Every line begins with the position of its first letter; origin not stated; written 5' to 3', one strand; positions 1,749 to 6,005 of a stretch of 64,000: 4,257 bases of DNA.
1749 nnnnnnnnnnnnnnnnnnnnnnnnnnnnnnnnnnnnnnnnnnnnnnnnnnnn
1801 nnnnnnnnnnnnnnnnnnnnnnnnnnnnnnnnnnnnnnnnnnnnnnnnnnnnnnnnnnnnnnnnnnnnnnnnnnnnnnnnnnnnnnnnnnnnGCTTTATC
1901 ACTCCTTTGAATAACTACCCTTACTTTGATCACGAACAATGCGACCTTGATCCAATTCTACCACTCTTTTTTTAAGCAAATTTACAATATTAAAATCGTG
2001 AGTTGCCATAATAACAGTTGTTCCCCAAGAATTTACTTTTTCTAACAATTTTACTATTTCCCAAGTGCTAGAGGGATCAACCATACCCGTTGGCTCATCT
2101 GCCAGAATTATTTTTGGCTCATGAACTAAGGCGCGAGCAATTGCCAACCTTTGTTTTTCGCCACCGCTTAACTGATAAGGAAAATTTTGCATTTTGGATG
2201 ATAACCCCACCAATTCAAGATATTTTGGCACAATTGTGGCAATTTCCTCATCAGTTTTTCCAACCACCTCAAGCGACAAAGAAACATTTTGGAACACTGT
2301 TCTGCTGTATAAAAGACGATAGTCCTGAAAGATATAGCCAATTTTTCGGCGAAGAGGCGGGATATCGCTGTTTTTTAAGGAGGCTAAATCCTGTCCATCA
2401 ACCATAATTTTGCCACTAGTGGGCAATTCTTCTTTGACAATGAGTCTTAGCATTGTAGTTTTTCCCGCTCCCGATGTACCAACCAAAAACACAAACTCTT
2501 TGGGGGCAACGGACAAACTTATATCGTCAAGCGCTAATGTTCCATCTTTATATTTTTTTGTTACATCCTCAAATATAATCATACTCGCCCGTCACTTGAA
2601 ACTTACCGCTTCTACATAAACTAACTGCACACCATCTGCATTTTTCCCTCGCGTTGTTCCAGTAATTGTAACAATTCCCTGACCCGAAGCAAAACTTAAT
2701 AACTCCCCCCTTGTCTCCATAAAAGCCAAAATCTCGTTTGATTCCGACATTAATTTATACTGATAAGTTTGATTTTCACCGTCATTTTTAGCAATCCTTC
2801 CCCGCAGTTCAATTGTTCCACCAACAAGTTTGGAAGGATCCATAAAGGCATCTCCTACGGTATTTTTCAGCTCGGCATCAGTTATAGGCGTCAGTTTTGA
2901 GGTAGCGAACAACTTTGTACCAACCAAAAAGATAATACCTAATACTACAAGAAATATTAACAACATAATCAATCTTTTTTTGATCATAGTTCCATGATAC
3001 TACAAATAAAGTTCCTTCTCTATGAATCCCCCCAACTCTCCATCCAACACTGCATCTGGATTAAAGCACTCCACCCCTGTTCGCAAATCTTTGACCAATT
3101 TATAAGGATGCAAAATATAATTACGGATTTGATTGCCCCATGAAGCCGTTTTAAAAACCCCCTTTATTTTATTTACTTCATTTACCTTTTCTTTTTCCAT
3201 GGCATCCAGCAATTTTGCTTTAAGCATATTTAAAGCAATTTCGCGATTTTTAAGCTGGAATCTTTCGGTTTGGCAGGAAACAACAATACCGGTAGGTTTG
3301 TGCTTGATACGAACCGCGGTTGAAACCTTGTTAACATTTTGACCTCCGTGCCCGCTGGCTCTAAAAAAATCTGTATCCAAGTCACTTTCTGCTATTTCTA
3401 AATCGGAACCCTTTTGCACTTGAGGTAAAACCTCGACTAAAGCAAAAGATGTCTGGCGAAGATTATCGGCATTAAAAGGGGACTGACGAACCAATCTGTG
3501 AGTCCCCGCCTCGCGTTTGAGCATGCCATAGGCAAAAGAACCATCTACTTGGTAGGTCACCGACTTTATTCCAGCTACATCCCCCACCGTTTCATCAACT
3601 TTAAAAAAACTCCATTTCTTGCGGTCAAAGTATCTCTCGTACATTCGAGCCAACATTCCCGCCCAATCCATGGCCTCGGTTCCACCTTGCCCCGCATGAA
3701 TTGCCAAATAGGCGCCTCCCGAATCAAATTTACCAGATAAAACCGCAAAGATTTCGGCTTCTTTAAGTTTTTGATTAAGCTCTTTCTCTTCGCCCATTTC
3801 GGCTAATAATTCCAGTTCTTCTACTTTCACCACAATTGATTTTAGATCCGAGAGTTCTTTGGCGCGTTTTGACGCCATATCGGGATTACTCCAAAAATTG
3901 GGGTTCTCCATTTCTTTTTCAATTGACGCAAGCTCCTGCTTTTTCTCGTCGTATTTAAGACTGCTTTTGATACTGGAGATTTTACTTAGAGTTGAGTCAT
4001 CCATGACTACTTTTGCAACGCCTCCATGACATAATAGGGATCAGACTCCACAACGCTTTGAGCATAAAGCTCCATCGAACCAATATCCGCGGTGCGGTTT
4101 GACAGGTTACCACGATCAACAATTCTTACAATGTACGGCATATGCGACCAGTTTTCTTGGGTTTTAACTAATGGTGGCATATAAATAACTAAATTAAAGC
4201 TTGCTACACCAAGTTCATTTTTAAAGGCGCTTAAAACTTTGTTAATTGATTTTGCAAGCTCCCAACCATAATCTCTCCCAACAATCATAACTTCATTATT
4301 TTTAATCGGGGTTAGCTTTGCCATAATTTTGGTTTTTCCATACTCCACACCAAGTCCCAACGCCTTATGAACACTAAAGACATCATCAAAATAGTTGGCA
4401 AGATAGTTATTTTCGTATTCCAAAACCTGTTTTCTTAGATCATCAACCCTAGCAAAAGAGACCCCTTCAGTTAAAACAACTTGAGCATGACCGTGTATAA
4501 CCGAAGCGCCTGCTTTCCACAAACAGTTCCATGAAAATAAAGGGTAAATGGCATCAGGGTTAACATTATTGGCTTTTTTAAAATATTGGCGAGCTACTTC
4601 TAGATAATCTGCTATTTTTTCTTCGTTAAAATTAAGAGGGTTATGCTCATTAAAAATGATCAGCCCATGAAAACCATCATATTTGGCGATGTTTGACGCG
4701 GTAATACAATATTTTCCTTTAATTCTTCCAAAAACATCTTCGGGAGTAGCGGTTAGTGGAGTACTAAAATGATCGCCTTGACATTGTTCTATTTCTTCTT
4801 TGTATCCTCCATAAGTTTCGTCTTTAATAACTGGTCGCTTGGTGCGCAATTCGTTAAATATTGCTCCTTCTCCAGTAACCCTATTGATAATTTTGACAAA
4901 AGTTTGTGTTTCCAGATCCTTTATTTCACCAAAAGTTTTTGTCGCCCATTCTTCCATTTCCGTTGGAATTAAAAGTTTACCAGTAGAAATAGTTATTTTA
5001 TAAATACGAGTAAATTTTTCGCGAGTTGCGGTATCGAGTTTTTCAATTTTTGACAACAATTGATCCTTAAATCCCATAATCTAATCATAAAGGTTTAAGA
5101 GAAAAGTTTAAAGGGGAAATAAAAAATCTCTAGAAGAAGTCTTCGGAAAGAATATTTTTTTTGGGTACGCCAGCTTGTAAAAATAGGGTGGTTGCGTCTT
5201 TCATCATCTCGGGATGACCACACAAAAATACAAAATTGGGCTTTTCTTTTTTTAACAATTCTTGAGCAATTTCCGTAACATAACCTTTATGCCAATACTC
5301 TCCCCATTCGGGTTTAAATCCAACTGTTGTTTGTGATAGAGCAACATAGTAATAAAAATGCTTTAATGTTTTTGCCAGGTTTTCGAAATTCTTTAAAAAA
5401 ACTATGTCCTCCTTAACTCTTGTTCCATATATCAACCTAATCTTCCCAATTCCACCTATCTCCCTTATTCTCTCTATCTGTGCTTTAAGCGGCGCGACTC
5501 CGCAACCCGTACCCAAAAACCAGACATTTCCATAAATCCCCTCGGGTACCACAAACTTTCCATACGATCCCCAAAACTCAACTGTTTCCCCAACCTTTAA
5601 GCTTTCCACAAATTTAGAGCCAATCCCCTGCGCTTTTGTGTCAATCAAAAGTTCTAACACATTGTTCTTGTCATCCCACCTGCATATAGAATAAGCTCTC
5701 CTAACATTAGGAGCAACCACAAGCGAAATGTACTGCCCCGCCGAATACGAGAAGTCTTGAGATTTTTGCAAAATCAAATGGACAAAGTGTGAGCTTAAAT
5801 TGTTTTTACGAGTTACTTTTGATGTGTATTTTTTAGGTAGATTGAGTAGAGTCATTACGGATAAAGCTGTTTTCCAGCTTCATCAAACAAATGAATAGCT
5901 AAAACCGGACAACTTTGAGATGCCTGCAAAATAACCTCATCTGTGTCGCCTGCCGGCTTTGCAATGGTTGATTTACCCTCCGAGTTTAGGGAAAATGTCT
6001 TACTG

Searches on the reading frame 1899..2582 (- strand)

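Call 90: search_protein_families(library=pfam, proteins=[window:1899-2582:-], max_evalue=0.00001)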
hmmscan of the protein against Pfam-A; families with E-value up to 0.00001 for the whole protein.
window:1899-2582:- (227 aa): 1 family
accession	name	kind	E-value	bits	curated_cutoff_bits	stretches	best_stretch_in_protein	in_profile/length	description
PF00005.33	ABC_tran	-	5.6e-36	124.6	25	1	18-165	1-136/137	ABC transporter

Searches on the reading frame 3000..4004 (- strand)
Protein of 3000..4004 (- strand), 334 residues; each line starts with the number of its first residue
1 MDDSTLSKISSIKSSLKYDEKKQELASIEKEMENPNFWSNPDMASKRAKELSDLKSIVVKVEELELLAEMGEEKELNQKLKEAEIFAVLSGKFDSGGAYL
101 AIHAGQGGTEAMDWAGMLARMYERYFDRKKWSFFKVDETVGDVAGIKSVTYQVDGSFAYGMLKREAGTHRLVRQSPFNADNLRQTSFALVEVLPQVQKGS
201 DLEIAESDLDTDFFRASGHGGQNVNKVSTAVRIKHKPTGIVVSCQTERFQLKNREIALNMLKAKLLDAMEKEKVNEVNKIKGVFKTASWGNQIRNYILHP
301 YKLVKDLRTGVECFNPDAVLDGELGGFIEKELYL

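Call 90: search_protein_families(library=pfam, proteins=[window:3000-4004:-], max_evalue=0.00001)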
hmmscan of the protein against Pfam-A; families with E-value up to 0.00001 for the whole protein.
window:3000-4004:- (334 aa): 2 families
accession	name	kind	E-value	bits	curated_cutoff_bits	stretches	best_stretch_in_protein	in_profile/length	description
PF03462.23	PCRF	-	2.1e-41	142.3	24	1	22-190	2-194/194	PCRF domain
PF00472.26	RF-1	-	4.3e-36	123.8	35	1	201-308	4-116/116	RF-1 domain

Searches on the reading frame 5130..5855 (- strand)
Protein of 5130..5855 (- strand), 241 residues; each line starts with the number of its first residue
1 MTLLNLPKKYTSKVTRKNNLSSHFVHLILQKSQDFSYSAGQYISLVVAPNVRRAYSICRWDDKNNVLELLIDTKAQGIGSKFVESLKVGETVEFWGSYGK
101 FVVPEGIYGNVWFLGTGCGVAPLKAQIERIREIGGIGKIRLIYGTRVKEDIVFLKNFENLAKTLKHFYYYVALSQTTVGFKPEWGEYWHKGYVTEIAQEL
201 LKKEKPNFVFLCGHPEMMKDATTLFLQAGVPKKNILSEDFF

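Call 90: search_protein_families(library=pfam, proteins=[window:5130-5855:-], max_evalue=0.00001)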
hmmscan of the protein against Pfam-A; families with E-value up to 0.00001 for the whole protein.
window:5130-5855:- (241 aa): 2 families
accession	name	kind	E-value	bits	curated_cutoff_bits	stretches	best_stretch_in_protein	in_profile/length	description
PF00175.26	NAD_binding_1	-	5.3e-12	46.8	22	1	113-221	1-107/109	Oxidoreductase NAD-binding domain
PF00970.30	FAD_binding_6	-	2.2e-11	44.4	21.1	1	13-101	3-97/99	Oxidoreductase FAD-binding domain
